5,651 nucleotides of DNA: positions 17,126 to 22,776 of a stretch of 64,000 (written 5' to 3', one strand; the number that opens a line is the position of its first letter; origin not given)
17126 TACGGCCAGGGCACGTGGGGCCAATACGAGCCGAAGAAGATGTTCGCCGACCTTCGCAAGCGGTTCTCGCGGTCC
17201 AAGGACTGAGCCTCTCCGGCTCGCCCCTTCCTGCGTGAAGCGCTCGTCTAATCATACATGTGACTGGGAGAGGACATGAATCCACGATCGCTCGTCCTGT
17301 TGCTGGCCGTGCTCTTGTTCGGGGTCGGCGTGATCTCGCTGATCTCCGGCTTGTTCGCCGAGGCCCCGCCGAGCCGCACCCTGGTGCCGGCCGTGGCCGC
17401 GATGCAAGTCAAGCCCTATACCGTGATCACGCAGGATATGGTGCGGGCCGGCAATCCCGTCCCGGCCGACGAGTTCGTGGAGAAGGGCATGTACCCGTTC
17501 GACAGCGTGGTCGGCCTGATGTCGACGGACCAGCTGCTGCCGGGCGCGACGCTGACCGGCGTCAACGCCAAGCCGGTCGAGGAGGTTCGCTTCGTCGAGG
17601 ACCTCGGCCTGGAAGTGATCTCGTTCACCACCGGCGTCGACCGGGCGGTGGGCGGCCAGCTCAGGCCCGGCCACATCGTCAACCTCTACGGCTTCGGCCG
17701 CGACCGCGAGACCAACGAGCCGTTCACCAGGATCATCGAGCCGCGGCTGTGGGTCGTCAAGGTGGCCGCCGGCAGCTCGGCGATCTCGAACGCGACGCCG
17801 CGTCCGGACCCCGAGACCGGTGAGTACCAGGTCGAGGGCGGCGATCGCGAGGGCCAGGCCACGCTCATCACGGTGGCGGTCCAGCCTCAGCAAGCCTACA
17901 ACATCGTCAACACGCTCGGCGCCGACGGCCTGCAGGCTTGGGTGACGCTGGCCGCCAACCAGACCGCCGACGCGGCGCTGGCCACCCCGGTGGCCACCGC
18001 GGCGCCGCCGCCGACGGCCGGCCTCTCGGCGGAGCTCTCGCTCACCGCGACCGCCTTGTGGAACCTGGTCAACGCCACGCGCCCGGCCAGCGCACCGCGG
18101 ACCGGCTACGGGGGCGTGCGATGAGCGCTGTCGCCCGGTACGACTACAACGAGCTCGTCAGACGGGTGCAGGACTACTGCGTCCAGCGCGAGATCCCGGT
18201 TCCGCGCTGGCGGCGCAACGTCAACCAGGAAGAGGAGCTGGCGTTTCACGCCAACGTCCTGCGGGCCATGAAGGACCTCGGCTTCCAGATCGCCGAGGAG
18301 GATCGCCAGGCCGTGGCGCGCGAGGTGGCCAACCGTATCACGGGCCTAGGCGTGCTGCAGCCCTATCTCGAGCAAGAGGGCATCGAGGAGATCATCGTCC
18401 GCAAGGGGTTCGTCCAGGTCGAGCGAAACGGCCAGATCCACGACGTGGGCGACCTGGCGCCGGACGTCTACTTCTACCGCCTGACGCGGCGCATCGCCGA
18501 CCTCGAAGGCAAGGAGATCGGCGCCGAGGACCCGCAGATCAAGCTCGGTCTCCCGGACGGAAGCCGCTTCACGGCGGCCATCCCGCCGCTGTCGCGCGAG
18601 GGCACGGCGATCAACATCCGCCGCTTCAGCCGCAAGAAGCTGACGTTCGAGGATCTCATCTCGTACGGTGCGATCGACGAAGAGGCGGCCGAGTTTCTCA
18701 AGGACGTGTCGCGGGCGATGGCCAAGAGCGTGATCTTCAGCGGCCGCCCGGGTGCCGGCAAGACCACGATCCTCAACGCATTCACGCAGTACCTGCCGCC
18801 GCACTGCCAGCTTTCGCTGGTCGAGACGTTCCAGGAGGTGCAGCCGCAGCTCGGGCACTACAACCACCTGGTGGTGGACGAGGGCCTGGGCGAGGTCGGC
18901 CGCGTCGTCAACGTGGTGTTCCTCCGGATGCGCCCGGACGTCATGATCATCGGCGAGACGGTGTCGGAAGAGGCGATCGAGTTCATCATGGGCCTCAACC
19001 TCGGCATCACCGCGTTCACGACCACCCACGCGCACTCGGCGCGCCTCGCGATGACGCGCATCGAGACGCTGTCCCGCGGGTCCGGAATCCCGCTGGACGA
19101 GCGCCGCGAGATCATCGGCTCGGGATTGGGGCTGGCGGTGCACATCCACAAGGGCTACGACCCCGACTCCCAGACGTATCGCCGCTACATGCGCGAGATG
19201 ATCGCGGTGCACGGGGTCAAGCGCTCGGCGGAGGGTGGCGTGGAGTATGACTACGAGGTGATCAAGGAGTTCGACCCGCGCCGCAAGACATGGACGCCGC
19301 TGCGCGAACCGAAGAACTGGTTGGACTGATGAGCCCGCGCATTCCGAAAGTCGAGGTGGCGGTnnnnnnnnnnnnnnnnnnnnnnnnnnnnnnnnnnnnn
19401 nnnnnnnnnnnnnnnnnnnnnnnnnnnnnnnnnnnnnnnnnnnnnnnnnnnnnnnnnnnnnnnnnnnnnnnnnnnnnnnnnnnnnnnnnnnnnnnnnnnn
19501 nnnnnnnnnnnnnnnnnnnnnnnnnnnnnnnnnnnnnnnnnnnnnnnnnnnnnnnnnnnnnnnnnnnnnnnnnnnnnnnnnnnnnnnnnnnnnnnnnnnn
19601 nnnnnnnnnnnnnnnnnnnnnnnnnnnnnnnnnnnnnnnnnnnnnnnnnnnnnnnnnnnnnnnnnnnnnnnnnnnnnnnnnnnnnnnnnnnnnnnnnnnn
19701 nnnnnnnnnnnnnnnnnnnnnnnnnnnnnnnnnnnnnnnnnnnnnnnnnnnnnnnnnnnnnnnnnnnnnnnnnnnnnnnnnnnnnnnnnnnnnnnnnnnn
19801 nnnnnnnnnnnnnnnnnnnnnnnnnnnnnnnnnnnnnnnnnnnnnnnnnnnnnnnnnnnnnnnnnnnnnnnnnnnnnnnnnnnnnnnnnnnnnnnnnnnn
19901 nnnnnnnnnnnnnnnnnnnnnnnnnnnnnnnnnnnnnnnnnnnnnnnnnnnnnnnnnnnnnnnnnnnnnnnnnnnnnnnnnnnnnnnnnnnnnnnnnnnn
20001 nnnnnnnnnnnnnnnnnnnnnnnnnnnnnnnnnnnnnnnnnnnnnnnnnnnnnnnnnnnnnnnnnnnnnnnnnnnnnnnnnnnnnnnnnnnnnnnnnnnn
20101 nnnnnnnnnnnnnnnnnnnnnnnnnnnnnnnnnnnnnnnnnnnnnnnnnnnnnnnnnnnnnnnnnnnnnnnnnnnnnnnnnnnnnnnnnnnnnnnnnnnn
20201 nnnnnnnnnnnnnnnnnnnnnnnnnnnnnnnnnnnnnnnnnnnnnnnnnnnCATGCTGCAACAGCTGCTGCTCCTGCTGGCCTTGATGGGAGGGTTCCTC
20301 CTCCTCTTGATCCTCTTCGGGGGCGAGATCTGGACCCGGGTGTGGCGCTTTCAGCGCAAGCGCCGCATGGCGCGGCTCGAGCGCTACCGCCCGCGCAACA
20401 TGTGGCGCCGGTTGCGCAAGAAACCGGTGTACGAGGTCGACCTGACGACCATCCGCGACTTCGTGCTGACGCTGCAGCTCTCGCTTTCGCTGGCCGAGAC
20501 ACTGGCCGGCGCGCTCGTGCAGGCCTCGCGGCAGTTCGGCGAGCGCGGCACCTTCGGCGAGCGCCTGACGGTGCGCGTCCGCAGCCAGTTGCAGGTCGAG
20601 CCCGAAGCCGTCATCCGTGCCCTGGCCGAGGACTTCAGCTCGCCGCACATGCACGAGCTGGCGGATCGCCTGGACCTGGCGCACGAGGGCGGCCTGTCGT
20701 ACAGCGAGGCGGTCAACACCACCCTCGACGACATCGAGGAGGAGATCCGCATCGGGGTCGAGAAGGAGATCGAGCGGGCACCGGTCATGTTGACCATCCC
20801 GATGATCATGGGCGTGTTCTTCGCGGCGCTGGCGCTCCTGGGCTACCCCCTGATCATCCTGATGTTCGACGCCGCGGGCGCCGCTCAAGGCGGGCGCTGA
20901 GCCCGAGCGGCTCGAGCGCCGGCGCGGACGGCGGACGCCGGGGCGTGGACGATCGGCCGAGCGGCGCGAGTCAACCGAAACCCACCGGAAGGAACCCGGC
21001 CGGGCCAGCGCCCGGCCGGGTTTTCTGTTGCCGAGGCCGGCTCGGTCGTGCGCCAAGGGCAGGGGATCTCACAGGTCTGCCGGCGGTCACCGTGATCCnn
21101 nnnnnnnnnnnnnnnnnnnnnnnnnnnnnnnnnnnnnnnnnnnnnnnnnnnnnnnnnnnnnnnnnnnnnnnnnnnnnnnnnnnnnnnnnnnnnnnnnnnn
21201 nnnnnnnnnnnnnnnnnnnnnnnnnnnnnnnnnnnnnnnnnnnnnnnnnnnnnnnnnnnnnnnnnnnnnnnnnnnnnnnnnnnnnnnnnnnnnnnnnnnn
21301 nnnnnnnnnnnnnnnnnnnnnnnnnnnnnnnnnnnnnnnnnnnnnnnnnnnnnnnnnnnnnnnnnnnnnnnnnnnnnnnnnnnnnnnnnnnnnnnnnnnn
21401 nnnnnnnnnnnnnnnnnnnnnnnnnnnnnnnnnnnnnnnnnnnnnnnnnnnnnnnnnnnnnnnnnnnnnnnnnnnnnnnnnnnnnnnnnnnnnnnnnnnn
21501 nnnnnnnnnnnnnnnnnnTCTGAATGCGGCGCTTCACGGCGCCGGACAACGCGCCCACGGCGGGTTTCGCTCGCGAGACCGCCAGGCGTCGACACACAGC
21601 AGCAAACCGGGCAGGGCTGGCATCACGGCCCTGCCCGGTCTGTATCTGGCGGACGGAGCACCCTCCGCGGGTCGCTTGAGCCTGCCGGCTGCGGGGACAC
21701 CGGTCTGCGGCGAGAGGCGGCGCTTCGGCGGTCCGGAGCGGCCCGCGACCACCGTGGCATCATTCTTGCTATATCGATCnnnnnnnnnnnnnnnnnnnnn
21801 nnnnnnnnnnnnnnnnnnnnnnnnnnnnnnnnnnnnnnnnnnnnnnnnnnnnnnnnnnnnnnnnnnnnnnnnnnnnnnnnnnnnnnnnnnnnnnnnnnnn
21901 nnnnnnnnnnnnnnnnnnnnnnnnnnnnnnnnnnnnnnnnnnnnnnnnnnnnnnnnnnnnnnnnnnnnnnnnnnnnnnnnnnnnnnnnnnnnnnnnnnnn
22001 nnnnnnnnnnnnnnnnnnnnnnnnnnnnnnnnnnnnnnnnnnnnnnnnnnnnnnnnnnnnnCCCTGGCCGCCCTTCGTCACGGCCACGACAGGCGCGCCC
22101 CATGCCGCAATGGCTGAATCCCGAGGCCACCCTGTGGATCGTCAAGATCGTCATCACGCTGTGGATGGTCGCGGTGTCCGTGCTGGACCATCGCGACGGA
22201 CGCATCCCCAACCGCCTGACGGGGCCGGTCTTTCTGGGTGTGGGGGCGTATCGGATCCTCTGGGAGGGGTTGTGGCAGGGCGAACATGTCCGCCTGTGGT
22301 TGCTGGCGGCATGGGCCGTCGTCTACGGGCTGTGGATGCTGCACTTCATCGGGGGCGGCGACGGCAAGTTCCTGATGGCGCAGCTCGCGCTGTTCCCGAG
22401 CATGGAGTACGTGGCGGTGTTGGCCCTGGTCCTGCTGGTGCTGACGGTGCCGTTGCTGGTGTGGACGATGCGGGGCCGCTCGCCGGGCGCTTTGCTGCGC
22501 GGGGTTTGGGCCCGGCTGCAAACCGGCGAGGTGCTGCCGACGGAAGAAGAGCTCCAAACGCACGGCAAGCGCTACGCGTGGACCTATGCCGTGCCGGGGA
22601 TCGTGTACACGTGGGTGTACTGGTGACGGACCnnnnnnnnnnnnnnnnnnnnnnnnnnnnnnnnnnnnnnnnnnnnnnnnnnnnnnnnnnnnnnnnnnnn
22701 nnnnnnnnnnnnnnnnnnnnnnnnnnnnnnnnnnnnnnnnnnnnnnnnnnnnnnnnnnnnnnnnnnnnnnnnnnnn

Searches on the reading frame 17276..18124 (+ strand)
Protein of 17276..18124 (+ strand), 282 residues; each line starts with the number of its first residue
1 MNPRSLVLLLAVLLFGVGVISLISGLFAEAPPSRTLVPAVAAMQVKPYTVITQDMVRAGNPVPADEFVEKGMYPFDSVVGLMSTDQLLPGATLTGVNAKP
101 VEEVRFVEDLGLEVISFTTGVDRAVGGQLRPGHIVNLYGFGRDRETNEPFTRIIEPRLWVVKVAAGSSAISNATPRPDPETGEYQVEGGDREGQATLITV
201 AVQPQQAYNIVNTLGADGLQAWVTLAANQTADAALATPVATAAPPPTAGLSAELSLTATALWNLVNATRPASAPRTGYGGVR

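Call 89: search_protein_families(library=pfam, proteins=[window:17276-18124:+], max_evalue=0.001)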
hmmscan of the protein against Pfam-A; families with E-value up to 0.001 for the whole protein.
window:17276-18124:+ (282 aa): 1 family
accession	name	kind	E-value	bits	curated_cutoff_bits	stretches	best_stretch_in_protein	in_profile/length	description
PF16976.10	RcpC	-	6.6e-05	23.2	28.8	1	122-211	21-101/114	Flp pilus assembly protein RcpC/CpaB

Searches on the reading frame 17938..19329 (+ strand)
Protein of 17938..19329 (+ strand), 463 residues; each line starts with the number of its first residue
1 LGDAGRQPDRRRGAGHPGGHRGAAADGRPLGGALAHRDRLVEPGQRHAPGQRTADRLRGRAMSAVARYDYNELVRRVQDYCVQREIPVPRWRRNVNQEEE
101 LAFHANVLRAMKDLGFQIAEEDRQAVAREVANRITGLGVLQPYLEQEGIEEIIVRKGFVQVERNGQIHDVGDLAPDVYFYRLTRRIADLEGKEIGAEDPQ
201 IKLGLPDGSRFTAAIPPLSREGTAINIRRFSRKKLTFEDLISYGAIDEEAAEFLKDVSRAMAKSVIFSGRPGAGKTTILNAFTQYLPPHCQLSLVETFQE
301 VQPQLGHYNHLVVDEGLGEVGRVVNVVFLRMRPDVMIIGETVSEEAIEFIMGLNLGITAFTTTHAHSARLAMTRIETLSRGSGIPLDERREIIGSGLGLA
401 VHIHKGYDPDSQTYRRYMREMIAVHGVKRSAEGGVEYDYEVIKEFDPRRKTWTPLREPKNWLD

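Call 89: search_protein_families(library=pfam, proteins=[window:17938-19329:+], max_evalue=0.001)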
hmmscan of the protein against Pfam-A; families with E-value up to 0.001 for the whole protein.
window:17938-19329:+ (463 aa): 1 family
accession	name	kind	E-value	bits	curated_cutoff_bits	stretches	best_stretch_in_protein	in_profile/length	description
PF00437.27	T2SSE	-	1.8e-19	70.1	24.9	1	205-379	77-259/370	Type II/IV secretion system protein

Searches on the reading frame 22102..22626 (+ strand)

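Call 89: search_protein_families(library=pfam, proteins=[window:22102-22626:+], max_evalue=0.001)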
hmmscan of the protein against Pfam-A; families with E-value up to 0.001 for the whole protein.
window:22102-22626:+ (174 aa): 1 family
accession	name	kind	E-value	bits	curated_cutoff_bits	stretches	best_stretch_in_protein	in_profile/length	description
PF01478.23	Peptidase_A24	-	2.4e-09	38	26.5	1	16-114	1-99/104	Type IV leader peptidase family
